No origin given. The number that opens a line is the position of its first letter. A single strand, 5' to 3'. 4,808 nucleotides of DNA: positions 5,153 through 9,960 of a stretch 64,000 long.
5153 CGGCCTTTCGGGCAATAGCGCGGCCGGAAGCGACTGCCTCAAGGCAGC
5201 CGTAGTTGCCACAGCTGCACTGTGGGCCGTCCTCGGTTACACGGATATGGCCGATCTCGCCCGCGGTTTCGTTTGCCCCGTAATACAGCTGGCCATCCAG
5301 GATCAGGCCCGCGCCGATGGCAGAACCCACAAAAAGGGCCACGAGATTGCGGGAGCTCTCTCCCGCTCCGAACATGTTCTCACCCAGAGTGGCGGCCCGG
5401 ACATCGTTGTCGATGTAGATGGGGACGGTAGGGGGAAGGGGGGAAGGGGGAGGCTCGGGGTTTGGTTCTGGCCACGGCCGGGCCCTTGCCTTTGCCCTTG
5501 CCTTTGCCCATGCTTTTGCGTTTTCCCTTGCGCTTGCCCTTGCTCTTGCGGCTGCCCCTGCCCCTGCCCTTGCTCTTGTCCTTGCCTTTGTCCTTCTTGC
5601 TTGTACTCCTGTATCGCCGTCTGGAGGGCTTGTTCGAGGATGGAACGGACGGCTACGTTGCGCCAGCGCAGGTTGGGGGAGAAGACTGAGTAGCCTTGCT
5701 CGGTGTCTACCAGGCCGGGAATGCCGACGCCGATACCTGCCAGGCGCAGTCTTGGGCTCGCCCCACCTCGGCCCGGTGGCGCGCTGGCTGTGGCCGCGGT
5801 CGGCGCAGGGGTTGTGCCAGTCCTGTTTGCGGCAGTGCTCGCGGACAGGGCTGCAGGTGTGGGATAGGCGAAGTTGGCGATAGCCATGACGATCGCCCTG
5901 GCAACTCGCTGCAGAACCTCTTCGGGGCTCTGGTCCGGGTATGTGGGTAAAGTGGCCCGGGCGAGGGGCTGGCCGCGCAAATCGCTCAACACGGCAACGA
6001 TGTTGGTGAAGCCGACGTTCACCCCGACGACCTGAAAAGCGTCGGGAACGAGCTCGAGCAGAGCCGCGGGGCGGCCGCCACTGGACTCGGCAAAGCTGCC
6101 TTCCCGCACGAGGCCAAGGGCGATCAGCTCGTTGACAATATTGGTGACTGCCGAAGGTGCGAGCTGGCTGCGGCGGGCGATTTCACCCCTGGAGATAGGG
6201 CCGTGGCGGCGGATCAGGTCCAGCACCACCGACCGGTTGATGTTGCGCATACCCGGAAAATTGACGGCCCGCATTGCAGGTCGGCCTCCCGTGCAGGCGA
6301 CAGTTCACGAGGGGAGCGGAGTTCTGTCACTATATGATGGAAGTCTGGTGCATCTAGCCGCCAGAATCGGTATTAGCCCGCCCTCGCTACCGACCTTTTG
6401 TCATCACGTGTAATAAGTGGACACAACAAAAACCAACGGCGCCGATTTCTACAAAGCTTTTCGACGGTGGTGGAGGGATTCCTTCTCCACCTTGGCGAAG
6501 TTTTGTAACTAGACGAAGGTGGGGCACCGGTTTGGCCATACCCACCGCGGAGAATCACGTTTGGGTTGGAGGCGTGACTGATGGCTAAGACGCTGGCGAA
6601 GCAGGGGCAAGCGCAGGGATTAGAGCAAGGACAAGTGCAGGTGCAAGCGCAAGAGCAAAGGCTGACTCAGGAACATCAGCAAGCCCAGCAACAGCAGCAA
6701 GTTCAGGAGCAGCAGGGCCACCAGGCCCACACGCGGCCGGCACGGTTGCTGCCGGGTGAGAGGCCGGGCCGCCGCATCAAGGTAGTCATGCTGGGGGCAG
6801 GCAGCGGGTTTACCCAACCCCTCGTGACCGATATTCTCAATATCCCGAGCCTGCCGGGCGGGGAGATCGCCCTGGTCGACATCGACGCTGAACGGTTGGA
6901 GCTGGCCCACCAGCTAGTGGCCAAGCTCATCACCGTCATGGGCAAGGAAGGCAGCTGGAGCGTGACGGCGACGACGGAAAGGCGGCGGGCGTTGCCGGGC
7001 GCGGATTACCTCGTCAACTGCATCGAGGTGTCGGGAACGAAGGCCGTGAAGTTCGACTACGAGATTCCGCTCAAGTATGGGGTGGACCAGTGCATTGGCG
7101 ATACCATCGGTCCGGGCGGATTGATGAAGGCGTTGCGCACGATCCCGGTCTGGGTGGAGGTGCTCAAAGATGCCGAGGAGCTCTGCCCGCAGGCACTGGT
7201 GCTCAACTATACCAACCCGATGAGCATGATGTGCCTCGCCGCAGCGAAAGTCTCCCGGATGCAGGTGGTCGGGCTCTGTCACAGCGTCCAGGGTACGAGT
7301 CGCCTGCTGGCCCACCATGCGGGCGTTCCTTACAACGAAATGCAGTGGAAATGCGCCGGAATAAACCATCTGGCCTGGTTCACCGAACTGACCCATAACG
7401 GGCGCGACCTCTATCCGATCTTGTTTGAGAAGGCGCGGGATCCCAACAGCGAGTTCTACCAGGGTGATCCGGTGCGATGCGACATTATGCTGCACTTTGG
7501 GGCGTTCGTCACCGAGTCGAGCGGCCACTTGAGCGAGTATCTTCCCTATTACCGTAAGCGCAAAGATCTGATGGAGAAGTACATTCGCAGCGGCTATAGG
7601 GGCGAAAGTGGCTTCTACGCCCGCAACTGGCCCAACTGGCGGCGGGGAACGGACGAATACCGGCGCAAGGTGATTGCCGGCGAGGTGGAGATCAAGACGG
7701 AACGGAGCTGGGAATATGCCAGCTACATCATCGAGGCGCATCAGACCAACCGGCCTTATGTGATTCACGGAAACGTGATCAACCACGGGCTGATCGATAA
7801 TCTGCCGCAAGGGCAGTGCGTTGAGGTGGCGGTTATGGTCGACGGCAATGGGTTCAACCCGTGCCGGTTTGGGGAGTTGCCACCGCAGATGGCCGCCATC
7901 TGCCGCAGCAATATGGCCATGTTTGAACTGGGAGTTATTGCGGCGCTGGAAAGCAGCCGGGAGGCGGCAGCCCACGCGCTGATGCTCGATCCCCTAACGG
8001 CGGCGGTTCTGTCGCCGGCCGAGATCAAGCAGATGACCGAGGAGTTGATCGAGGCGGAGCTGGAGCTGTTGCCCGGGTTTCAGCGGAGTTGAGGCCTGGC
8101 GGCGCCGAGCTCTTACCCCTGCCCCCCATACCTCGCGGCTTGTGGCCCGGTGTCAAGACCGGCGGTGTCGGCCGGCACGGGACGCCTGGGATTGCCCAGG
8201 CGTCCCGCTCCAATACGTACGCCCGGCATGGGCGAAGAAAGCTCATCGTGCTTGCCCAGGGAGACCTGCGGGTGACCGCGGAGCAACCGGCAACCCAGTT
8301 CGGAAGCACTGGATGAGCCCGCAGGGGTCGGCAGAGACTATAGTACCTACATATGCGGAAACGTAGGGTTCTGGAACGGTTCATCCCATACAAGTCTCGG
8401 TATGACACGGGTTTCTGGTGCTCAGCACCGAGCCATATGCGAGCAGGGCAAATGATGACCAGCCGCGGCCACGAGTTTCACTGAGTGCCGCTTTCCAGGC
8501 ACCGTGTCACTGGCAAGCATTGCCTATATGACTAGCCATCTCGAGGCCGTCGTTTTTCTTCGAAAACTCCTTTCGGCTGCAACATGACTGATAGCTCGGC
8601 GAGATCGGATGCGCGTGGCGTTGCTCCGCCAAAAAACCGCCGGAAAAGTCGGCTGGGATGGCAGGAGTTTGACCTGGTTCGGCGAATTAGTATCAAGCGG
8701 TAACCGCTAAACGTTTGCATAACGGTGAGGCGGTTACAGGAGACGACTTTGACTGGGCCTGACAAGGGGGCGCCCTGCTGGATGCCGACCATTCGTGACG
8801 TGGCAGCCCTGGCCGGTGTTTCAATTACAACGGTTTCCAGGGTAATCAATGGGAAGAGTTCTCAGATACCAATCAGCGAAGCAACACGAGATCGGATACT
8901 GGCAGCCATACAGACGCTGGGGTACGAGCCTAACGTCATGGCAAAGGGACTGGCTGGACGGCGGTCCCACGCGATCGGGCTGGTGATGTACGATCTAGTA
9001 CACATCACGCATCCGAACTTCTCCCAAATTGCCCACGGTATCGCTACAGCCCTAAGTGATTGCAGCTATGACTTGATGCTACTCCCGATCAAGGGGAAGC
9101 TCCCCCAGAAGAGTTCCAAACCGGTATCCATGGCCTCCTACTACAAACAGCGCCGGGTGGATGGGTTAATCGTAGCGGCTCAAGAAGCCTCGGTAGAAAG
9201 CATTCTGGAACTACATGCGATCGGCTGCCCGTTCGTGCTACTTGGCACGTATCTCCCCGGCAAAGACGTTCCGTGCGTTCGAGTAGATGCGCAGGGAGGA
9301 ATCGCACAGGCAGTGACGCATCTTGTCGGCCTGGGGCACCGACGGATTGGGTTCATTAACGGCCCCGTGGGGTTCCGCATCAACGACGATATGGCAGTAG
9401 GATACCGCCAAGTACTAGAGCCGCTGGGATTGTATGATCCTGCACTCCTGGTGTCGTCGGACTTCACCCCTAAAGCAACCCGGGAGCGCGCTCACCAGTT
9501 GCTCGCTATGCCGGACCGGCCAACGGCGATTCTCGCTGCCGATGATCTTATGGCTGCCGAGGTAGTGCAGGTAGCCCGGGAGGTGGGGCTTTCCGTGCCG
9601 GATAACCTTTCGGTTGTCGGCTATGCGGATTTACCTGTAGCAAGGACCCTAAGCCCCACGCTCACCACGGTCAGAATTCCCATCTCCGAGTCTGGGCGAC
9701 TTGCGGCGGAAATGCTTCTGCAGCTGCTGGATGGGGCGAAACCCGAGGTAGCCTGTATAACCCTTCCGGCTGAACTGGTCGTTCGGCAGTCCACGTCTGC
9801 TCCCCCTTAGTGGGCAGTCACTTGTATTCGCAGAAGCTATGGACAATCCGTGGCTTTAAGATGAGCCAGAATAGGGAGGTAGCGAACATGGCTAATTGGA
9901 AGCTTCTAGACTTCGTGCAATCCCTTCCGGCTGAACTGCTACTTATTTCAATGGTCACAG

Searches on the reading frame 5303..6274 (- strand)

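Call 48: search_protein_families(library=pfam, proteins=[window:5303-6274:-], max_evalue=0.00001)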
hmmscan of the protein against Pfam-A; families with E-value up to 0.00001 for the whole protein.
window:5303-6274:- (323 aa): 4 families
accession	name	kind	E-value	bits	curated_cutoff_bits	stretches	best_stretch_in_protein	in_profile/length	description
PF12802.13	MarR_2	-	3.6e-08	33.9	27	1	17-57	10-51/61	MarR family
PF00480.26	ROK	-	6.2e-08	32.9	22.9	0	178-220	57-99/294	ROK family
PF01047.28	MarR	-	1.4e-07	31.7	24.6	1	14-57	5-48/59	MarR family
PF13412.12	HTH_24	-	1.3e-06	28.3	21.9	1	17-57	8-48/48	Winged helix-turn-helix DNA-binding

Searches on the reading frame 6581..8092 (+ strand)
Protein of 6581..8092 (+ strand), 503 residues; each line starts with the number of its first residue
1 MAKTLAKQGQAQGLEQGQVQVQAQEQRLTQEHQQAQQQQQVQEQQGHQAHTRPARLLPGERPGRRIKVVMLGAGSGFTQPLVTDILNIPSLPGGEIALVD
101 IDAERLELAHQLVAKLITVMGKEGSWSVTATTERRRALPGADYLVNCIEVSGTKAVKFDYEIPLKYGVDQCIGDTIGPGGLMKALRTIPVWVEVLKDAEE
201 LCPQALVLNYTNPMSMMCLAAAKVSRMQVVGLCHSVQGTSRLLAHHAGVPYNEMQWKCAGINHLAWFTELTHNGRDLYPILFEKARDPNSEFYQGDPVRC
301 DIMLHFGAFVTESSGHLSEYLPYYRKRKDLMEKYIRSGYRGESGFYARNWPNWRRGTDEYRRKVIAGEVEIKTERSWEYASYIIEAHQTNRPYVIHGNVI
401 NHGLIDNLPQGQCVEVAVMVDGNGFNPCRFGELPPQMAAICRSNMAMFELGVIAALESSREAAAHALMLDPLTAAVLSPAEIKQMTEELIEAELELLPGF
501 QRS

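Call 48: search_protein_families(library=pfam, proteins=[window:6581-8092:+], max_evalue=0.00001)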
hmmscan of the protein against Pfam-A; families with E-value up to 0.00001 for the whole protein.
window:6581-8092:+ (503 aa): 2 families
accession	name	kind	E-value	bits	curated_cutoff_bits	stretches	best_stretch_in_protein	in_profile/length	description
PF11975.13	Glyco_hydro_4C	-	5.8e-54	183.7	24.1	1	258-473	1-211/211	Family 4 glycosyl hydrolase C-terminal domain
PF02056.22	Glyco_hydro_4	-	1.9e-49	168.2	23.2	1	67-246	1-180/183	Family 4 glycosyl hydrolase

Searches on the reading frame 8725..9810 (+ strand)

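Call 48: search_protein_families(library=pfam, proteins=[window:8725-9810:+], max_evalue=0.00001)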
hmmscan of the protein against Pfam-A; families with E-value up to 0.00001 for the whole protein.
window:8725-9810:+ (361 aa): 3 families
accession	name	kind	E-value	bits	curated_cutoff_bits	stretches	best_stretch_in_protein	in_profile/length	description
PF13377.12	Peripla_BP_3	-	5.3e-39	134.4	26.5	1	197-357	1-167/167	Periplasmic binding protein-like domain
PF00532.27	Peripla_BP_1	-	8.7e-27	94.7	22.2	1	82-347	2-275/281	Periplasmic binding proteins and sugar binding domain of LacI family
PF00356.27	LacI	-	2.8e-18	65.9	27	1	22-70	1-46/46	Bacterial regulatory proteins, lacI family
